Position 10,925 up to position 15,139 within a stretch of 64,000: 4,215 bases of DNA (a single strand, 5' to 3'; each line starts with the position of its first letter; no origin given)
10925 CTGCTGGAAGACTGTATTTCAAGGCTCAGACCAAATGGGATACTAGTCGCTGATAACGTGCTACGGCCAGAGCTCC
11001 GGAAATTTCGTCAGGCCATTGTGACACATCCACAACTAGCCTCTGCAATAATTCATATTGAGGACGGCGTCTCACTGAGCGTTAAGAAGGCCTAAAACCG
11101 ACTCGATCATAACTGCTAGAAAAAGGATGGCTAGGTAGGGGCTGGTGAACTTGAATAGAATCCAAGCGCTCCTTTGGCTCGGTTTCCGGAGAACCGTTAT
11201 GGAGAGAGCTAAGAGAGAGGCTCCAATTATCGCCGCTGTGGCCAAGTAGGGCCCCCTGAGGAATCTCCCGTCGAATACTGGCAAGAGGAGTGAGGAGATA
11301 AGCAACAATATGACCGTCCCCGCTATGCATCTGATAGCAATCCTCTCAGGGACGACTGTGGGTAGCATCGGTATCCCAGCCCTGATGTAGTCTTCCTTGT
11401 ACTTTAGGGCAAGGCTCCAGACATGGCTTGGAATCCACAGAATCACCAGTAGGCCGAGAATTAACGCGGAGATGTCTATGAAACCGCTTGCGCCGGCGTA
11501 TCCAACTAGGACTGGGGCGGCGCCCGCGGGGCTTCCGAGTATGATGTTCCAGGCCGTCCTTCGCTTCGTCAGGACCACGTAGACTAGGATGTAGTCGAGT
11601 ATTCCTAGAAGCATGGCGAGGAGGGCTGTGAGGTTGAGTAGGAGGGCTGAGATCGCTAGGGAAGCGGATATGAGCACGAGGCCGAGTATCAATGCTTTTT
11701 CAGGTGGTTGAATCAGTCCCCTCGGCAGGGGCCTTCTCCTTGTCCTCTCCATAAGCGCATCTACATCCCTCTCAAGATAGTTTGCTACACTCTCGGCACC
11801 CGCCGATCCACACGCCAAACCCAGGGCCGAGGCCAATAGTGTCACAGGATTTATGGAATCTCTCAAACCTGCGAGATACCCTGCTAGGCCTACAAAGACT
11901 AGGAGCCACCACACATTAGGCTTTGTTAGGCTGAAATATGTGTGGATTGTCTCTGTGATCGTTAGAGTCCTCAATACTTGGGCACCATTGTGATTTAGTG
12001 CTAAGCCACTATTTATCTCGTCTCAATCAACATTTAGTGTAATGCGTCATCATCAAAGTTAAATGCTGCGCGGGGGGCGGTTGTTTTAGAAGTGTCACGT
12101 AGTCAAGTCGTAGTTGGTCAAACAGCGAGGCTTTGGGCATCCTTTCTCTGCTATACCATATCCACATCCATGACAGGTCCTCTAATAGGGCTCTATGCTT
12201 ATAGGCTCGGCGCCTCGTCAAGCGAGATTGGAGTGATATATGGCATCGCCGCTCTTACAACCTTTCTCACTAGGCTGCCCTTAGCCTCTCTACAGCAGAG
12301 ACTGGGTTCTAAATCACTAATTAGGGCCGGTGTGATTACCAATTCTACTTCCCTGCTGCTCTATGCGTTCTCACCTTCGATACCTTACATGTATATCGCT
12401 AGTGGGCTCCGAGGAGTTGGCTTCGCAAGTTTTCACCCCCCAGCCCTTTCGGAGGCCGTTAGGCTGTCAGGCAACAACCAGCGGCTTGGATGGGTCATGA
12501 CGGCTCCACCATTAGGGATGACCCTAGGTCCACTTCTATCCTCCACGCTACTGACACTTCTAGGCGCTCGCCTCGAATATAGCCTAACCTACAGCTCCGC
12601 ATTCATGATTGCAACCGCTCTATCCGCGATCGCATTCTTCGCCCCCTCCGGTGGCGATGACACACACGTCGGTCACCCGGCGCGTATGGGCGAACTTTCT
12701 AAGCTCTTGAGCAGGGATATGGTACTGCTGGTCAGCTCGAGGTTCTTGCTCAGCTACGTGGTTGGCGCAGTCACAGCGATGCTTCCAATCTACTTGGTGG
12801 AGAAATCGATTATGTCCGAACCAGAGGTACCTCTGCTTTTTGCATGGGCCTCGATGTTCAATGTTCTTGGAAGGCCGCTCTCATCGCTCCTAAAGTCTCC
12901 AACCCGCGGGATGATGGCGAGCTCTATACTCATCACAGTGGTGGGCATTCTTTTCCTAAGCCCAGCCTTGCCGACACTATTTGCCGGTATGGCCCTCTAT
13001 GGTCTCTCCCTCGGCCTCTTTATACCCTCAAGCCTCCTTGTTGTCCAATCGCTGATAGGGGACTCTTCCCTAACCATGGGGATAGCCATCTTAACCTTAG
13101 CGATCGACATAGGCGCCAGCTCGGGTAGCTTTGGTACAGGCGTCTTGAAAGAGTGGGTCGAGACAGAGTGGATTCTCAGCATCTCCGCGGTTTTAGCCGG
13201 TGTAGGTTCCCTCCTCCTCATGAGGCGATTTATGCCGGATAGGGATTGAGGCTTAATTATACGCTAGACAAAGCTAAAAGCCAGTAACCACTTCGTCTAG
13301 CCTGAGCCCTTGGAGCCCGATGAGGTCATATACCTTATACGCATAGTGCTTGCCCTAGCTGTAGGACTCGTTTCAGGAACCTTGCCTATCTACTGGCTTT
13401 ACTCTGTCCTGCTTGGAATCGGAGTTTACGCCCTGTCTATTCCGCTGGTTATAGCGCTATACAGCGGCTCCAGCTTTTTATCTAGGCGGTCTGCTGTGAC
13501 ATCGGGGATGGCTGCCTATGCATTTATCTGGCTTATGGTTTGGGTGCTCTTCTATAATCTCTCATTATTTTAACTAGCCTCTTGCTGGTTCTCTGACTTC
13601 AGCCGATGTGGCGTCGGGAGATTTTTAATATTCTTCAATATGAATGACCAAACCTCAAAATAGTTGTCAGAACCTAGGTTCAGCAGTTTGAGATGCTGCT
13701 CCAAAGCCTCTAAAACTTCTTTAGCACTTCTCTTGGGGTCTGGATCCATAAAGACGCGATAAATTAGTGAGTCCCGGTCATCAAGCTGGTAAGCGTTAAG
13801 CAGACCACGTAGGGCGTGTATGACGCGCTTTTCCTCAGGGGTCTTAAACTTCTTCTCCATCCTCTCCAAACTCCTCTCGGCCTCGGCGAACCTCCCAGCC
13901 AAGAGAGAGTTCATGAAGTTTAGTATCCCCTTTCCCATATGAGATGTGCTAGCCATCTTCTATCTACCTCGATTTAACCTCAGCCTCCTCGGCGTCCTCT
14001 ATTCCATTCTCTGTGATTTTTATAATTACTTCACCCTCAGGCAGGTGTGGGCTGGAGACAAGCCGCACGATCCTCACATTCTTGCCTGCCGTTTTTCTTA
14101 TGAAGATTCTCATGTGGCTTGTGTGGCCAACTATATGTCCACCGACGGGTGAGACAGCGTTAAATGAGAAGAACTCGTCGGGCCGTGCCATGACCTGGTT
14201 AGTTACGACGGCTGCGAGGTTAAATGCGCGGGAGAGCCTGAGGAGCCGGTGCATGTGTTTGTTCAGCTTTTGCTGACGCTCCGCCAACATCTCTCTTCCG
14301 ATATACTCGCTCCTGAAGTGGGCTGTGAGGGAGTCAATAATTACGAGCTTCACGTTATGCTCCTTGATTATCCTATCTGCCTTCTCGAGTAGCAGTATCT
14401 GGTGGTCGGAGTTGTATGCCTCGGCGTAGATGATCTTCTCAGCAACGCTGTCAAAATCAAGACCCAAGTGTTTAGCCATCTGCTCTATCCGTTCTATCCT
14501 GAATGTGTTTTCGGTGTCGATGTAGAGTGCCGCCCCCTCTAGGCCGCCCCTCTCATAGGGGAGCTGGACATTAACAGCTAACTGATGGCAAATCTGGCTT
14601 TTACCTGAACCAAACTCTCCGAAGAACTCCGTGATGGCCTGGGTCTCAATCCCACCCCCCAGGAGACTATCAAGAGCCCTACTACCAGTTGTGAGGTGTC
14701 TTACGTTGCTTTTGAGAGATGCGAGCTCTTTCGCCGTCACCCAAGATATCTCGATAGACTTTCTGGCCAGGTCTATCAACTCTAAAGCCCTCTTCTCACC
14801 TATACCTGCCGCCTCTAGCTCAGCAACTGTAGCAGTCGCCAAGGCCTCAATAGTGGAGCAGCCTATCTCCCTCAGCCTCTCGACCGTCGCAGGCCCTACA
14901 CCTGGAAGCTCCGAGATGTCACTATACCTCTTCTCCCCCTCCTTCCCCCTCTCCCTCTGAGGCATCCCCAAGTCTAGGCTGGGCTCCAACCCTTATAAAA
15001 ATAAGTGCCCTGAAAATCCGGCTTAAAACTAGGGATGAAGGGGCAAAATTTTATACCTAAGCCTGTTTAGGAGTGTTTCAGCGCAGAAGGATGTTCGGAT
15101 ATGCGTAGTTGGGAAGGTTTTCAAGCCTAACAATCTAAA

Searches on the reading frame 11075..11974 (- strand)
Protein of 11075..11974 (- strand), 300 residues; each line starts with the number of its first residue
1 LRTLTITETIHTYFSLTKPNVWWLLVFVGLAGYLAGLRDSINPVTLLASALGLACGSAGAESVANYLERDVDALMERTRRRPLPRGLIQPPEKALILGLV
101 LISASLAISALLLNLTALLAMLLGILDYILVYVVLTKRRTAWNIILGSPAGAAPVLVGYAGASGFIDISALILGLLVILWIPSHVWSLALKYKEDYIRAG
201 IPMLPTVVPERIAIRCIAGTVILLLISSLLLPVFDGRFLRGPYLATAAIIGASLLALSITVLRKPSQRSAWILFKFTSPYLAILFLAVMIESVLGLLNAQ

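Call 72: search_protein_families(library=pfam, proteins=[window:11075-11974:-], max_evalue=0.00001)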
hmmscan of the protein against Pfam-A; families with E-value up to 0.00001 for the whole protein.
window:11075-11974:- (300 aa): 1 family
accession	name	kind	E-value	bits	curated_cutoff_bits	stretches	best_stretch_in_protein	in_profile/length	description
PF01040.23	UbiA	-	1.9e-46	158.9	34.2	1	26-276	2-246/250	UbiA prenyltransferase family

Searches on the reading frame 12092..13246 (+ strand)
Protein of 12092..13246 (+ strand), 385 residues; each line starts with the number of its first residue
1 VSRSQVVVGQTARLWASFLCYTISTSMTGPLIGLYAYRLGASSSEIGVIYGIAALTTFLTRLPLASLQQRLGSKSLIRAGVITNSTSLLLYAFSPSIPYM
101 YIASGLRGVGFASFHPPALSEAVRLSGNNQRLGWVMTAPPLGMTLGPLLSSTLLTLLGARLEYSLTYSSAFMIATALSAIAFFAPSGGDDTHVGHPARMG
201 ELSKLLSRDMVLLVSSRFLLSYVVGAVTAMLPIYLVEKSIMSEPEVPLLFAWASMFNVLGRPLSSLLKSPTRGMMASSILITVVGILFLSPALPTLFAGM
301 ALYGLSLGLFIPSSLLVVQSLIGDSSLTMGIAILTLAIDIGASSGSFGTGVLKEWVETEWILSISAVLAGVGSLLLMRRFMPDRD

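Call 73: search_protein_families(library=pfam, proteins=[window:12092-13246:+], max_evalue=0.00001)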
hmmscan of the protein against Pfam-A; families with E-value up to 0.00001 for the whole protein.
window:12092-13246:+ (385 aa): 1 family
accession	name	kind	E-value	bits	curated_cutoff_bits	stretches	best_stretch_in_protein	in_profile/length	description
PF07690.21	MFS_1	-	1.8e-26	93.3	33.4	2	14-265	1-259/347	Major Facilitator Superfamily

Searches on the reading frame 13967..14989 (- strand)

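Call 73: search_protein_families(library=pfam, proteins=[window:13967-14989:-], max_evalue=0.00001)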
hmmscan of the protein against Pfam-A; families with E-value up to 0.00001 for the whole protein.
window:13967-14989:- (341 aa): 5 families
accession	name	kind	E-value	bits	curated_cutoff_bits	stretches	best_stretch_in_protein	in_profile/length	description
PF08423.17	Rad51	-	5.7e-88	294.7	22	1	94-333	3-244/244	Rad51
PF06745.19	ATPase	-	9.7e-13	48.5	26.6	1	100-331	2-225/231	KaiC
PF00154.27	RecA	-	7.1e-12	45.8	27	1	92-301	26-222/262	recA bacterial DNA recombination protein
PF14520.12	HHH_5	-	5.5e-11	43.2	27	1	24-76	3-56/57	Helix-hairpin-helix domain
PF13481.12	AAA_25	-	7.1e-09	36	27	1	91-226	7-157/195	AAA domain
